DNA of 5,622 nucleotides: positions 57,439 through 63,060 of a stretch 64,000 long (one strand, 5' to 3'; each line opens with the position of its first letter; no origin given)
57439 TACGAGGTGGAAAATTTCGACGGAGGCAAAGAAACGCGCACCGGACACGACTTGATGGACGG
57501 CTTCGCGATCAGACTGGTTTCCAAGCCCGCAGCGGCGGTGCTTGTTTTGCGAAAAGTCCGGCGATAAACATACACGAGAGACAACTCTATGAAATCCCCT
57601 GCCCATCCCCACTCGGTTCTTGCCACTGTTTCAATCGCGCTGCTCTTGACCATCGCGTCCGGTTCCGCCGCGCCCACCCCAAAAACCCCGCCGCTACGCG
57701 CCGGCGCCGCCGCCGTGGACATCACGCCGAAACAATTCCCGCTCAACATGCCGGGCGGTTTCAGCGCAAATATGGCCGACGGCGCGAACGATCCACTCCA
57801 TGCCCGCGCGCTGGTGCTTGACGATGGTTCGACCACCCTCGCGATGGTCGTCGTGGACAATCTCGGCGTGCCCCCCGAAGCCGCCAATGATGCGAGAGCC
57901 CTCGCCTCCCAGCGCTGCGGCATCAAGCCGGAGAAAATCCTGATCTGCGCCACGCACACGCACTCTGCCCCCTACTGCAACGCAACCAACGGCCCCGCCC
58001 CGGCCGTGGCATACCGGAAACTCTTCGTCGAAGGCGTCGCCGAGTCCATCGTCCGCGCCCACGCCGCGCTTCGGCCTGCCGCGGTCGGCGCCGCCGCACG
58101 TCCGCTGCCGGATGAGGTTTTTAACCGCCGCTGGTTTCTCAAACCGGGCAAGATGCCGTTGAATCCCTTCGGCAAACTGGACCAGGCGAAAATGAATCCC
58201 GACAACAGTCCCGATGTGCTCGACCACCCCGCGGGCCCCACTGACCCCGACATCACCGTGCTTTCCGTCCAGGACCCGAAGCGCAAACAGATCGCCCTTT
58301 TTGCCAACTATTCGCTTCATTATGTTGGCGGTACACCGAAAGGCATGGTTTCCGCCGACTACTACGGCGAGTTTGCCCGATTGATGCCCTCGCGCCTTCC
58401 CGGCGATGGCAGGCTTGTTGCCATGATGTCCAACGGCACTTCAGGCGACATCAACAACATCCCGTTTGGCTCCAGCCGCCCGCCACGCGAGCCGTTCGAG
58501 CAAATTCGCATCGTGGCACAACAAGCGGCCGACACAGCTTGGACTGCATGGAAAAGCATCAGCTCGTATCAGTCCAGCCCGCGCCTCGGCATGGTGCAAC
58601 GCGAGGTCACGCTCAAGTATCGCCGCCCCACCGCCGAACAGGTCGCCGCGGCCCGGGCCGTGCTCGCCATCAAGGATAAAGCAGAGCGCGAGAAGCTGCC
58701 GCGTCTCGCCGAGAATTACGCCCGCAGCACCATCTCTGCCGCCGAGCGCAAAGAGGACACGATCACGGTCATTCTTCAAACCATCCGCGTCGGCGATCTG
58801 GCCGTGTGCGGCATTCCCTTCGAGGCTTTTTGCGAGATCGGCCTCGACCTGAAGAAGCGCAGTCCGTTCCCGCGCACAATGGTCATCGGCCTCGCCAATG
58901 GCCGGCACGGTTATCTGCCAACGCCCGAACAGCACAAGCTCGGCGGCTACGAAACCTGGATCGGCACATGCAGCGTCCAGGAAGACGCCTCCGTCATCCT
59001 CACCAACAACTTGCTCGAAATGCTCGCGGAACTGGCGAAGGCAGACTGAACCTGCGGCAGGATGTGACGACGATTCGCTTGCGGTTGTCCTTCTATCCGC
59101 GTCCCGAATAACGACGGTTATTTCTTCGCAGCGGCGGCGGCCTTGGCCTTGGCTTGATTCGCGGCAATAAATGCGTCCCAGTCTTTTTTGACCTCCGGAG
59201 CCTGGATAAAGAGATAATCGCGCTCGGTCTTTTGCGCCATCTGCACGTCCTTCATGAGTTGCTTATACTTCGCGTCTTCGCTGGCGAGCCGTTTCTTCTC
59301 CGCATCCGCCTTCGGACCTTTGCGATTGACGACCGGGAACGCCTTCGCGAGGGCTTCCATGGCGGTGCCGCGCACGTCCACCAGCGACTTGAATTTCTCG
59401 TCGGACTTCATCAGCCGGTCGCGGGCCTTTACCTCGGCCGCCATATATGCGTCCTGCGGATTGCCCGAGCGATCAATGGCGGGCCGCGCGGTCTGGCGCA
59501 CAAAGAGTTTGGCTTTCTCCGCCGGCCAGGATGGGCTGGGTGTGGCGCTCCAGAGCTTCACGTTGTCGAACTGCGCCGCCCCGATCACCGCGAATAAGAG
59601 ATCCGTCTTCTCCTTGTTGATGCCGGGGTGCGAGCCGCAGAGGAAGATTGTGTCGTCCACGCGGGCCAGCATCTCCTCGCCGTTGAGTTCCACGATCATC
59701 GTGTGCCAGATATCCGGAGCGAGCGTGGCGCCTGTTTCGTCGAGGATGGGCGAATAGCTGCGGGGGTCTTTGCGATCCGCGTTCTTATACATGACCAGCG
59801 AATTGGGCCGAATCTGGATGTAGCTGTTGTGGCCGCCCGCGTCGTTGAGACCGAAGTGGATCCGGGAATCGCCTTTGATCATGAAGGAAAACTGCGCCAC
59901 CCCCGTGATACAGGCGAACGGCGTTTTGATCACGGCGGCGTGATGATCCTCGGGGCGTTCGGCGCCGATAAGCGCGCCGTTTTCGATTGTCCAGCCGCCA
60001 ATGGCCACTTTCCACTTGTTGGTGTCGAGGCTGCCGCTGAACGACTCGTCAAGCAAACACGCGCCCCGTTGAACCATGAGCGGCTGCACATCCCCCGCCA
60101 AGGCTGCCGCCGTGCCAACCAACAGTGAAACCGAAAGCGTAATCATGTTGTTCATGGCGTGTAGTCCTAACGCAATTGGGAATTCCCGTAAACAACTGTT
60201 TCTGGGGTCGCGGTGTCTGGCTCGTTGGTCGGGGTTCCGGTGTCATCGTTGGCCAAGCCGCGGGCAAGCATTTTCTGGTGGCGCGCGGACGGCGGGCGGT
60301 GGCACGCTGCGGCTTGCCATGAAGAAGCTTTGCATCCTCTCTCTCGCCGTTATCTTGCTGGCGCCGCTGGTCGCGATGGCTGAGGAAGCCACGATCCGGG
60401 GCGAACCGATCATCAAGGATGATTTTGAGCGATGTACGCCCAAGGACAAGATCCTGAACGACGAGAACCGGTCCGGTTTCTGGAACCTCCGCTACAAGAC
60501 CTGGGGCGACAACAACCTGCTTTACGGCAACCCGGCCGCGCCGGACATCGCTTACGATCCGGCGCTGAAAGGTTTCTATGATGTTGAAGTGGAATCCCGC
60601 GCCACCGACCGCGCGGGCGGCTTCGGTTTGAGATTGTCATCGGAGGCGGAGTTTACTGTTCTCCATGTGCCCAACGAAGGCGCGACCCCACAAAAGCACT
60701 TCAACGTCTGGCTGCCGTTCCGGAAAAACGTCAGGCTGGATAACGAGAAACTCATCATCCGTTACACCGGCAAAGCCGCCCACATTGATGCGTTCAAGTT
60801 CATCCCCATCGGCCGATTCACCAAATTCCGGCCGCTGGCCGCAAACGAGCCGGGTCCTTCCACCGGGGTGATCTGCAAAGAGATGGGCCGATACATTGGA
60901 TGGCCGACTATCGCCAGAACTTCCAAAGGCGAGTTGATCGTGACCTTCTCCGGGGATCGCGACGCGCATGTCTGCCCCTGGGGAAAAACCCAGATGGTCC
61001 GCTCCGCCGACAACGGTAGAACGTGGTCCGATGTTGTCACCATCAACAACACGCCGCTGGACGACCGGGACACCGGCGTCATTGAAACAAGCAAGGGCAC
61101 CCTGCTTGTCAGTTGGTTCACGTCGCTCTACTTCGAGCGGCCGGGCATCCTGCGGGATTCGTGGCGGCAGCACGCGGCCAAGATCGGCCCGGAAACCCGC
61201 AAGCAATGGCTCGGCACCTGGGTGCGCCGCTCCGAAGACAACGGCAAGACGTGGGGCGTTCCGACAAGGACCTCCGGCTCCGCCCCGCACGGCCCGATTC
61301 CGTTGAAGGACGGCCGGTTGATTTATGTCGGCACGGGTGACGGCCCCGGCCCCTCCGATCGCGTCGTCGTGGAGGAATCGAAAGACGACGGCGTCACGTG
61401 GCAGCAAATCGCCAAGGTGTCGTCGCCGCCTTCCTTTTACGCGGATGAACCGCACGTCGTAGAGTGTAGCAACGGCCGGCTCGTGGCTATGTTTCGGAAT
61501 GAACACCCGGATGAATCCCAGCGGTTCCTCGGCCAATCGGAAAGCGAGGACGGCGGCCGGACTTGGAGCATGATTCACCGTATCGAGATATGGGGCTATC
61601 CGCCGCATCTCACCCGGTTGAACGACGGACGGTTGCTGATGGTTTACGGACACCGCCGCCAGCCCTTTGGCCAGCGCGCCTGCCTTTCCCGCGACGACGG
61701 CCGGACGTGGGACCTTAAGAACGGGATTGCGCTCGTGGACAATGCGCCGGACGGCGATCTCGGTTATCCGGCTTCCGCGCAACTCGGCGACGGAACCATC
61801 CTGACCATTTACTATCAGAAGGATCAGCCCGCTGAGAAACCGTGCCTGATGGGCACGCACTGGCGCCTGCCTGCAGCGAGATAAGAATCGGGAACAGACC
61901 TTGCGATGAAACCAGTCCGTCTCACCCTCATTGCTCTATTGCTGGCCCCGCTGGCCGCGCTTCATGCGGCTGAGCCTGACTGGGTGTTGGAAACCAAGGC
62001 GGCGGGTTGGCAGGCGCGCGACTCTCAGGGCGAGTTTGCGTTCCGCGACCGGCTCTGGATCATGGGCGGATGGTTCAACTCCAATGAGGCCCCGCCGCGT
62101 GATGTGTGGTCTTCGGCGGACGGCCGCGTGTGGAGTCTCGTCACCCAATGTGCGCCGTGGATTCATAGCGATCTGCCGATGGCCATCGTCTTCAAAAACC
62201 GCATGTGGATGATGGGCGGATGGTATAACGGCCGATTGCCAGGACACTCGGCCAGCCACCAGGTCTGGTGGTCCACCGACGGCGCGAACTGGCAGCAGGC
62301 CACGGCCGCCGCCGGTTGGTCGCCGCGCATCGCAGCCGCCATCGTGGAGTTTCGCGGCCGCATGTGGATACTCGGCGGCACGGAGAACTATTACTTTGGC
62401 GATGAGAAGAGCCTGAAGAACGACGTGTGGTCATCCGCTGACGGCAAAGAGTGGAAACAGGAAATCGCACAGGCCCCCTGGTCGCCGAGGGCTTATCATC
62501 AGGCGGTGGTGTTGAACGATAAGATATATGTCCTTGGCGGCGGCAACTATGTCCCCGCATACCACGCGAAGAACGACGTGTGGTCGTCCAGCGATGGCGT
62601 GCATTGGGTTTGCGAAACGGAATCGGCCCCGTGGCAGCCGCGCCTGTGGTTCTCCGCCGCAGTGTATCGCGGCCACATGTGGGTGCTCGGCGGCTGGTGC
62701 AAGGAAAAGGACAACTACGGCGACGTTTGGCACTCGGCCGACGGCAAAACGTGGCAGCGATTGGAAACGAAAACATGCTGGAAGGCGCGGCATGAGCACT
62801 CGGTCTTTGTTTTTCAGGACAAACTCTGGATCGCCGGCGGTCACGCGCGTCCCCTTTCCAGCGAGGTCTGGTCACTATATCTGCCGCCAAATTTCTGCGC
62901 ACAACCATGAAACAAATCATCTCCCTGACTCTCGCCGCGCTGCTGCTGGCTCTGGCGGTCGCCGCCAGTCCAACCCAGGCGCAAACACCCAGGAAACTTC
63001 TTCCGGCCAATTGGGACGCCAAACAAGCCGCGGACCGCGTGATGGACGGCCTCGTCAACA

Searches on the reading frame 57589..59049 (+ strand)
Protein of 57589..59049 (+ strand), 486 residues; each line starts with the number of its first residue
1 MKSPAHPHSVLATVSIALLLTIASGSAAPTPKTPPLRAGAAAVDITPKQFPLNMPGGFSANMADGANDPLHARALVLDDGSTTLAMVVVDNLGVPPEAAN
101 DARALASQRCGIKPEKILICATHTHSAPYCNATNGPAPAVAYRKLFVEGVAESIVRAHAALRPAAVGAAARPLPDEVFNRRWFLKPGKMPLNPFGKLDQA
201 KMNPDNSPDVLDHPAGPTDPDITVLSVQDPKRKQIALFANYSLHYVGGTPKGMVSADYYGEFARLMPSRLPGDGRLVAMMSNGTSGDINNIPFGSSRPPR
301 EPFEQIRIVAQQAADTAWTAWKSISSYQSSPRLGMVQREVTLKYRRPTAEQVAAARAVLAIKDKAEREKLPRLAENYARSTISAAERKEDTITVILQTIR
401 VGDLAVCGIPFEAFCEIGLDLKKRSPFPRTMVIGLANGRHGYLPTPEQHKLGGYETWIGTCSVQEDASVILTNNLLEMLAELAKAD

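Call 39: search_protein_families(library=pfam, proteins=[window:57589-59049:+], max_evalue=0.001)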
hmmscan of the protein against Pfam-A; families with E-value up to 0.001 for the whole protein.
window:57589-59049:+ (486 aa): 1 family
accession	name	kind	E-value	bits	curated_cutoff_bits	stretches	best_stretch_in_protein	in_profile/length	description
PF04734.18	Ceramidase_alk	-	1.2e-12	47.7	32.1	1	38-288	3-254/509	Neutral/alkaline non-lysosomal ceramidase, N-terminal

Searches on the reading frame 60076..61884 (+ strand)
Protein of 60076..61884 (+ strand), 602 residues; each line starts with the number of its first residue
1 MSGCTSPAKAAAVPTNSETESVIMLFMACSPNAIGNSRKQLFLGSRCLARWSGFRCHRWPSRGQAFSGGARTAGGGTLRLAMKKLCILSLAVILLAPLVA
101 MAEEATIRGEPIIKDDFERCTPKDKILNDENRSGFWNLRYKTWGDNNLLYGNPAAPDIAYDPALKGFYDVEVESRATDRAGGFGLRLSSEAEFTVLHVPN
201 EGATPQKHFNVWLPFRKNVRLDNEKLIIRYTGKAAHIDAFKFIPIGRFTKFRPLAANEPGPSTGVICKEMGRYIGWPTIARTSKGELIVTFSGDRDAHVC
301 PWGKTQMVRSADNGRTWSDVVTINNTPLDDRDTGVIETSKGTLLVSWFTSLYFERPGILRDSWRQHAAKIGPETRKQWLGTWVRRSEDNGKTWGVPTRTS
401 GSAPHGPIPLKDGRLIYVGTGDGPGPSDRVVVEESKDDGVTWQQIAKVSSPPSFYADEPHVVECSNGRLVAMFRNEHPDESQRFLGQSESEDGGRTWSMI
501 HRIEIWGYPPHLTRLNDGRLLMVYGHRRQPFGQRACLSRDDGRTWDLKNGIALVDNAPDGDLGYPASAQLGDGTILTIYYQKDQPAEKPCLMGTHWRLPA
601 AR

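Call 39: search_protein_families(library=pfam, proteins=[window:60076-61884:+], max_evalue=0.001)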
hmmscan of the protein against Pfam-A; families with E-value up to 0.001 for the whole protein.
window:60076-61884:+ (602 aa): 2 families
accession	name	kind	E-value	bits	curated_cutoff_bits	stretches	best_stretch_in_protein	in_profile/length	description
PF13088.12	BNR_2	-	1.8e-25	90.3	31.4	1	374-575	76-275/277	BNR repeat-like domain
PF02012.26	BNR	-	4.9e-08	32.2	27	0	309-318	2-11/12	BNR/Asp-box repeat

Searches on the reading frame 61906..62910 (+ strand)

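Call 39: search_protein_families(library=pfam, proteins=[window:61906-62910:+], max_evalue=0.001)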
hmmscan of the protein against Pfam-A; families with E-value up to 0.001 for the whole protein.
window:61906-62910:+ (334 aa): 9 families
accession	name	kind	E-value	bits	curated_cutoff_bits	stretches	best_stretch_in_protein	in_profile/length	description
PF24681.1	Kelch_KLHDC2_KLHL20_DRC7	-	2.7e-27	95.9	50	2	93-312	4-221/221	KLHDC2/KLHL20/DRC7 Kelch-repeats domain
PF01344.31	Kelch_1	-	1.2e-16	60.3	20.1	1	194-226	1-30/46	Kelch motif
PF24981.1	Beta-prop_ATRN-LZTR1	-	4.4e-13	49.6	50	2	258-324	1-72/289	Attractin/LZTR1 beta-propeller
PF13964.12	Kelch_6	-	9.1e-12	45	25.3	0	194-219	1-24/50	Kelch motif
PF24996.1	NANM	-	4.5e-08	32.8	45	1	124-214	38-126/350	N-acetylneuraminate epimerase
PF13418.12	Kelch_4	-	2e-07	31.3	21.6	0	194-212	1-20/49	Galactose oxidase, central domain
PF13415.12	Kelch_3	-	7.3e-07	29.6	22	0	204-229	1-24/48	Galactose oxidase, central domain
PF07646.21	Kelch_2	-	1.5e-05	25.1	21.3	0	194-239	1-39/48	Kelch motif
PF19755.4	DUF6242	-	6.6e-05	23.3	29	0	127-234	128-217/217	Domain of unknown function (DUF6242)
